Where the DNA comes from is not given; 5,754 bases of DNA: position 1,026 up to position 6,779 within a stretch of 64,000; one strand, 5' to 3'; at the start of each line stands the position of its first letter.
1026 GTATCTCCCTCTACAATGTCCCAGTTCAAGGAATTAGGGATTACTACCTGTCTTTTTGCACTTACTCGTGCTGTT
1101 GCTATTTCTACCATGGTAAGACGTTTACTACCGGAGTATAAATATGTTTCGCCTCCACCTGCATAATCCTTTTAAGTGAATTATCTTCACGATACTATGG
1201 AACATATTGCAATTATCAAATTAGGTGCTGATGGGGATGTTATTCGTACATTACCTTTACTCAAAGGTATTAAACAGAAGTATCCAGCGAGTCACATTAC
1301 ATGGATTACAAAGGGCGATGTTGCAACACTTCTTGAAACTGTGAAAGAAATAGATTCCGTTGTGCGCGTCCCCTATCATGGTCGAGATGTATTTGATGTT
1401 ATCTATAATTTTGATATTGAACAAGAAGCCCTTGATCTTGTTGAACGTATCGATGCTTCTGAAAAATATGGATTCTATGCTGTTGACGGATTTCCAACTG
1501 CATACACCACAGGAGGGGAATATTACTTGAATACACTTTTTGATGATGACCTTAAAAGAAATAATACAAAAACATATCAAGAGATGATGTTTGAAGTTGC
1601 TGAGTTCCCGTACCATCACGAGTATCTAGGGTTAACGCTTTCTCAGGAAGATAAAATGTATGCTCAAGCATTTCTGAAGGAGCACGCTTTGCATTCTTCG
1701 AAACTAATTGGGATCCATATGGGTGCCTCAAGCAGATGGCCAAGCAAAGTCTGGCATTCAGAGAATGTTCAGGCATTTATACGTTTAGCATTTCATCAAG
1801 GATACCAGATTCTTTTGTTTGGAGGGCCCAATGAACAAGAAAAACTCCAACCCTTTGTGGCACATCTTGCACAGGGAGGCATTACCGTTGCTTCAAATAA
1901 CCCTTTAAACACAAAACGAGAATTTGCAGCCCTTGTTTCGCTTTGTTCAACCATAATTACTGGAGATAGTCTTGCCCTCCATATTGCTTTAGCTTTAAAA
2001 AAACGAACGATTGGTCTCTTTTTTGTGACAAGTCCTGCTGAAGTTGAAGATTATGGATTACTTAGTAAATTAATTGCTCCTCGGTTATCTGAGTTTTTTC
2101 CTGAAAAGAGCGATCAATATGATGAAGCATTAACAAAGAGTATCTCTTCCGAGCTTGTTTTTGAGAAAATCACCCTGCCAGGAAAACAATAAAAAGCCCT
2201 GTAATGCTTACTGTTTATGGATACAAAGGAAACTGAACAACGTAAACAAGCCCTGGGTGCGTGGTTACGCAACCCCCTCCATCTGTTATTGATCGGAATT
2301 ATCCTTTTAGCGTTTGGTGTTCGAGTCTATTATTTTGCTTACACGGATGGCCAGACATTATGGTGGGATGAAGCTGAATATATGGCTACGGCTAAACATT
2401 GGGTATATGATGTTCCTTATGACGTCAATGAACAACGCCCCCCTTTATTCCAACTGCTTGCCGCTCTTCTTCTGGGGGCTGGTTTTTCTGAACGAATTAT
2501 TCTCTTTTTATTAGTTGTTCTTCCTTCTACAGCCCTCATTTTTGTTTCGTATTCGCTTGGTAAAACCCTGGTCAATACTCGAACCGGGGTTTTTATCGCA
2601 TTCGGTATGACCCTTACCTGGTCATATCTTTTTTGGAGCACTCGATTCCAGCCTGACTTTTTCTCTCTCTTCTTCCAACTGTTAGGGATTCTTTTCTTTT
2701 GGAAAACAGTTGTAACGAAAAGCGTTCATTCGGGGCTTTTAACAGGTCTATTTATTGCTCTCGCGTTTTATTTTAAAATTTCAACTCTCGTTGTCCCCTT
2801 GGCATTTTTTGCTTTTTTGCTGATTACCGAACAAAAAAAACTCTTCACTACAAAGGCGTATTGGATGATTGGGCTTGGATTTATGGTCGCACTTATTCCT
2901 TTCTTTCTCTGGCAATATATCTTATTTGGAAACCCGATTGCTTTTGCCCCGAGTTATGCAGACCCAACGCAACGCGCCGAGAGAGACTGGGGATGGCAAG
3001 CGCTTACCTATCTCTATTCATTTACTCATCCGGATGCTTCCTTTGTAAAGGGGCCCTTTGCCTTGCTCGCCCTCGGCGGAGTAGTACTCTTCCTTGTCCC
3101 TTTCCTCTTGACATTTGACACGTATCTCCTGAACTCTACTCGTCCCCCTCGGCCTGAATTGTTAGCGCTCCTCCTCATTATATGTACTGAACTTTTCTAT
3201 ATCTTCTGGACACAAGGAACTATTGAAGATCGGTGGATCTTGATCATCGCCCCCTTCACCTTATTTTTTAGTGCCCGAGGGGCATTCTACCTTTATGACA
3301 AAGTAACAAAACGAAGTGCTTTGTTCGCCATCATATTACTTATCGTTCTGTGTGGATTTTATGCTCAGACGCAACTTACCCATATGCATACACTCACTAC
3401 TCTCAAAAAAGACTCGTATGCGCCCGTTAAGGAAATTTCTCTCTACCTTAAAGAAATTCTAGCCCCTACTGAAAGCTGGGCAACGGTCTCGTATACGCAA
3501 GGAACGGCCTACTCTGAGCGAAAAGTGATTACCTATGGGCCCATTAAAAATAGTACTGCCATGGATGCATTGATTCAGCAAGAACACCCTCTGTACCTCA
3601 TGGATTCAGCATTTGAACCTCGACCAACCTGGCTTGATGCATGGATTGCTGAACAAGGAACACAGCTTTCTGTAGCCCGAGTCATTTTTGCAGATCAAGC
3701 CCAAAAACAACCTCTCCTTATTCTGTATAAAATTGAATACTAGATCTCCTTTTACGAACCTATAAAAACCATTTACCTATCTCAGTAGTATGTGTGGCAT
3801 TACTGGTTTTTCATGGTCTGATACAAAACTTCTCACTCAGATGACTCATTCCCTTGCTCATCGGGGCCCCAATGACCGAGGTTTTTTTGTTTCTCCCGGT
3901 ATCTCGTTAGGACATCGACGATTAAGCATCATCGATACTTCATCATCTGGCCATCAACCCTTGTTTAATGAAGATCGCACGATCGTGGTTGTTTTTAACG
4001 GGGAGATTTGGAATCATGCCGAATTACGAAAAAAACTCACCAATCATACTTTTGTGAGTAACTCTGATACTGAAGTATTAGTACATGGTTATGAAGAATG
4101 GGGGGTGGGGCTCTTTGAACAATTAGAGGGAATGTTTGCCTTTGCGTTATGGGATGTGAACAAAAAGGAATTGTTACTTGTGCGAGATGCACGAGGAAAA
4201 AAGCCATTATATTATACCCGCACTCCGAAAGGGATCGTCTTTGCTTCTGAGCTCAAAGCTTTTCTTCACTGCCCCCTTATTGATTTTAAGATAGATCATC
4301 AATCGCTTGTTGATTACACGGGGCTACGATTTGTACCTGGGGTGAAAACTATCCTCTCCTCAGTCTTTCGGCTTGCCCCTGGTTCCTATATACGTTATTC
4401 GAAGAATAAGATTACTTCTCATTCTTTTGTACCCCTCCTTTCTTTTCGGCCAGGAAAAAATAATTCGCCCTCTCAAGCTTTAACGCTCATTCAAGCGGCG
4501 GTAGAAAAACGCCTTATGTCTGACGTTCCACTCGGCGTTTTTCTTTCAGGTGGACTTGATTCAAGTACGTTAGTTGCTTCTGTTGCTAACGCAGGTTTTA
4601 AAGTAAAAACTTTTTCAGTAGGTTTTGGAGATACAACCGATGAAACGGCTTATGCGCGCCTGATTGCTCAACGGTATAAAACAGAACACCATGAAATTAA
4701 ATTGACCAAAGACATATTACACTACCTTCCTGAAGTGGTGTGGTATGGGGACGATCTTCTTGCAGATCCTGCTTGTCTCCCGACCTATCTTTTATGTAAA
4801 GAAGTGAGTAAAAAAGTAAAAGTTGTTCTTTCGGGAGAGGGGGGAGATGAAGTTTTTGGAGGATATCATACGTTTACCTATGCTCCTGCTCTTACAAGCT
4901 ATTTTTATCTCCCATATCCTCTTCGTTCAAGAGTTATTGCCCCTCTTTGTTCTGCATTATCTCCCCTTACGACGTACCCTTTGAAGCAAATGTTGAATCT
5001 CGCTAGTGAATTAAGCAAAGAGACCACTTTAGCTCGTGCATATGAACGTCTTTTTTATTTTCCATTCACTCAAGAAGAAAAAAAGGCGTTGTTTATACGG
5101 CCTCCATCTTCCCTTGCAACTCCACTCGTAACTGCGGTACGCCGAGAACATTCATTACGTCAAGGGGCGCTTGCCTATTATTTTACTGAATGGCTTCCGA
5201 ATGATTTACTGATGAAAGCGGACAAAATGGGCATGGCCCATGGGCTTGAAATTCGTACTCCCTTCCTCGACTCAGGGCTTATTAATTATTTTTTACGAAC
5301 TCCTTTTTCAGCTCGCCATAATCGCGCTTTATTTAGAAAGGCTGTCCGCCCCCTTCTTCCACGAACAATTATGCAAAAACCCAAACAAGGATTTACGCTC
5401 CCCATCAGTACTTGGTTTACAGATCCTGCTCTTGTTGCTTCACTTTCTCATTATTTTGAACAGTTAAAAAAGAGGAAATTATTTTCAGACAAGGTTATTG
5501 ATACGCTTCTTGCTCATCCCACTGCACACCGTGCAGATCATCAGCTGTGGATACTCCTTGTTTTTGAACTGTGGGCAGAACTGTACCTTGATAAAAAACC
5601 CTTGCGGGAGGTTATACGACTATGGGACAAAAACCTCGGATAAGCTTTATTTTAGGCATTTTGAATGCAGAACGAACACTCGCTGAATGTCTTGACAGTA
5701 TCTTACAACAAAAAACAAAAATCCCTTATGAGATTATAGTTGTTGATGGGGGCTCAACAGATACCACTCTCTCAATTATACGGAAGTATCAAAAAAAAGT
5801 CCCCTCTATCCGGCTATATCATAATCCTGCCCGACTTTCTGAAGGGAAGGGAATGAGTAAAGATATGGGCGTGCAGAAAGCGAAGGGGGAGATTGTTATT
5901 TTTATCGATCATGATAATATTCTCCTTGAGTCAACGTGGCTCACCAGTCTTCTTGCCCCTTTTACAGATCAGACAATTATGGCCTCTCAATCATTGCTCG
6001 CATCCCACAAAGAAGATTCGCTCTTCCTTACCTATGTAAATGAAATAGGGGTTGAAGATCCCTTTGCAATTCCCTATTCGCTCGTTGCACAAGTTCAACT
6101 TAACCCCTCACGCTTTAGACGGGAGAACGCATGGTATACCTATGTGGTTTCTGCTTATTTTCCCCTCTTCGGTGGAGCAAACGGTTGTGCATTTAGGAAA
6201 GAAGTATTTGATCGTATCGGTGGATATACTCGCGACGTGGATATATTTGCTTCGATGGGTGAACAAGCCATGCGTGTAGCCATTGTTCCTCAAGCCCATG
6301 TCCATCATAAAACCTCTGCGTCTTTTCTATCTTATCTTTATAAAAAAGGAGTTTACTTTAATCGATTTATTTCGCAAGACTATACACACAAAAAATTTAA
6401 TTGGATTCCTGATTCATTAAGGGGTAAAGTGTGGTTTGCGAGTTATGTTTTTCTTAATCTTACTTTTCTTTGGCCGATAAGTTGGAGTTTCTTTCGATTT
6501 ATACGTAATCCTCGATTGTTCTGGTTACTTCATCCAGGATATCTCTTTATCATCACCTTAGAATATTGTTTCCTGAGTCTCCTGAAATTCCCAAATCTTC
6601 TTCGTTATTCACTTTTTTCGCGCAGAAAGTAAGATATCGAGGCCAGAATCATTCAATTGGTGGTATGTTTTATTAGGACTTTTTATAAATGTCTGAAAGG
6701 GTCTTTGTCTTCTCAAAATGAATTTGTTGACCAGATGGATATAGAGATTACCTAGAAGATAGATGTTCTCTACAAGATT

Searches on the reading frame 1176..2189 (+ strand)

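Call 5: search_protein_families(library=pfam, proteins=[window:1176-2189:+], max_evalue=0.01)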
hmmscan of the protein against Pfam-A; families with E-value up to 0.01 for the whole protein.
window:1176-2189:+ (338 aa): 1 family
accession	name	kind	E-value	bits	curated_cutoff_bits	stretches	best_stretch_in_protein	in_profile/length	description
PF01075.23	Glyco_transf_9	-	2.5e-19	70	22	1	128-293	62-220/247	Glycosyltransferase family 9 (heptosyltransferase)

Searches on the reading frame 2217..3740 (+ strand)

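Call 5: search_protein_families(library=pfam, proteins=[window:2217-3740:+], max_evalue=0.01)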
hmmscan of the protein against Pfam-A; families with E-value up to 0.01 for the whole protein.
window:2217-3740:+ (508 aa): 1 family
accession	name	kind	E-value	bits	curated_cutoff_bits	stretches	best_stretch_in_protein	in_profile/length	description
PF13231.12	PMT_2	-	3.9e-12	47.1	26.1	1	74-232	2-160/160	Dolichyl-phosphate-mannose-protein mannosyltransferase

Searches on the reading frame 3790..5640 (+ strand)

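Call 5: search_protein_families(library=pfam, proteins=[window:3790-5640:+], max_evalue=0.01)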
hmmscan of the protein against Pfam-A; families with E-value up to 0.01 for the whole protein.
window:3790-5640:+ (617 aa): 6 families
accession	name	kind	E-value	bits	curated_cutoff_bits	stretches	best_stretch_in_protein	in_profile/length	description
PF00733.27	Asn_synthase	-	1.7e-82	278.4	21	1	232-596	4-353/354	Asparagine synthase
PF13537.11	GATase_7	-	1.9e-43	147.8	25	1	42-159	1-122/123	Glutamine amidotransferase domain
PF13522.11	GATase_6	-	3.1e-41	140.9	27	1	27-154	1-130/130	Glutamine amidotransferase domain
PF06508.19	QueC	-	3.8e-05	23.7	22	1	250-306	4-61/210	Queuosine biosynthesis protein QueC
PF12481.13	DUF3700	-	7.4e-05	22.8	27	1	107-154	124-171/228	Aluminium induced protein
PF24167.1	DUF7411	-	0.0036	17.3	28.7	1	249-312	4-65/194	Family of unknown function (DUF7411)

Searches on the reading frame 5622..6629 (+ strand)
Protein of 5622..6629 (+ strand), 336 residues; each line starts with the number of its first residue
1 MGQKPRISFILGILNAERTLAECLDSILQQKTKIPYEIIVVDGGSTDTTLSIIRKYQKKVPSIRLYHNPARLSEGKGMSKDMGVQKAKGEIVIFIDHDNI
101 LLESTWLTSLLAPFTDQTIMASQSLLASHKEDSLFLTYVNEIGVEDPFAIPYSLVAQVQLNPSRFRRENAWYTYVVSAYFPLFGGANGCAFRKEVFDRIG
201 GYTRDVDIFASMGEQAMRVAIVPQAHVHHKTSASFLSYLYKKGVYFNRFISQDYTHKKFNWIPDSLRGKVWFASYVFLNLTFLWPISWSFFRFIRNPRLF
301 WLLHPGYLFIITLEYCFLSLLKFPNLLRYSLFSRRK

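Call 5: search_protein_families(library=pfam, proteins=[window:5622-6629:+], max_evalue=0.01)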
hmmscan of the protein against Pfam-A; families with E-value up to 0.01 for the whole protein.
window:5622-6629:+ (336 aa): 4 families
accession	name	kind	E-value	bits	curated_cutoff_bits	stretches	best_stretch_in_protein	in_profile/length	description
PF00535.33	Glycos_transf_2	-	1.3e-24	87.4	23.3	1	8-125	1-115/168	Glycosyl transferase family 2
PF13641.12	Glyco_tranf_2_3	-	6.6e-14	52.9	27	1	5-238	1-220/230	Glycosyltransferase like family 2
PF10111.15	Glyco_tranf_2_2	-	1.2e-08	35.3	27.3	1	25-100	17-93/276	Glycosyltransferase like family 2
PF13704.12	Glyco_tranf_2_4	-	0.0024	18.8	27.5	1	23-105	10-88/98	Glycosyl transferase family 2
